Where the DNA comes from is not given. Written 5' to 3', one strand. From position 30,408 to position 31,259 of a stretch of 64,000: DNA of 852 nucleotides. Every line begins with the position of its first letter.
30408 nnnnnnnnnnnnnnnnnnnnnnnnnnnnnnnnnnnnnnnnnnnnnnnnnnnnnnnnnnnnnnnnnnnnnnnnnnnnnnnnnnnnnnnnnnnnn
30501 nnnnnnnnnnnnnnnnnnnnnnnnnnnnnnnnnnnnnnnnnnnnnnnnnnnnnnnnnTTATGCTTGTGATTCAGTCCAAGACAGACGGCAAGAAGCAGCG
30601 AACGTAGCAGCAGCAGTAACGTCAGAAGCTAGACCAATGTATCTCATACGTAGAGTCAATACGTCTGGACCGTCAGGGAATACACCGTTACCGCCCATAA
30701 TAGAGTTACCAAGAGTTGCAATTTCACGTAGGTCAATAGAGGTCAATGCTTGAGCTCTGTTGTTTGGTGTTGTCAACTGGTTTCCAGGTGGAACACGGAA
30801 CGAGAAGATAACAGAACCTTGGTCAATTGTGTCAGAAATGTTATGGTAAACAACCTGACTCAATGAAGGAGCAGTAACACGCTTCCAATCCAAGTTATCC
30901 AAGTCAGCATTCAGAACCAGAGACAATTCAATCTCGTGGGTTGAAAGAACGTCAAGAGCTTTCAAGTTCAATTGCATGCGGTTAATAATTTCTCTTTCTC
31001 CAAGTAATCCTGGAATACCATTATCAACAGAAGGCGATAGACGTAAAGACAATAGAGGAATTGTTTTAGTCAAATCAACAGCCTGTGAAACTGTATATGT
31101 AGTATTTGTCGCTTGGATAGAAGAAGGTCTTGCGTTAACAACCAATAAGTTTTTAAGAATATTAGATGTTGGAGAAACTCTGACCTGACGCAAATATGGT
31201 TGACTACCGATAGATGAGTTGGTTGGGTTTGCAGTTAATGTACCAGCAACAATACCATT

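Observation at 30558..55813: Two paralogous giant structural genes (9.3 kb and 10.4 kb) with conserved ends and divergent centres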

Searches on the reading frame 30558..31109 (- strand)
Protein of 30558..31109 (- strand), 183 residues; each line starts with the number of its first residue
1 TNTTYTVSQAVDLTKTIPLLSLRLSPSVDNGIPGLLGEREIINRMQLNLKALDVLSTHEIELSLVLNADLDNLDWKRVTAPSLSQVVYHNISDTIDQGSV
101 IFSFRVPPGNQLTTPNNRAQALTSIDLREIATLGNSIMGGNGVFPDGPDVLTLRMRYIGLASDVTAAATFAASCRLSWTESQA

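Call 63: search_protein_families(library=pfam, proteins=[window:30558-31109:-], max_evalue=10)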
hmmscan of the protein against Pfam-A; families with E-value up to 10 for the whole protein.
window:30558-31109:- (183 aa): 0 families
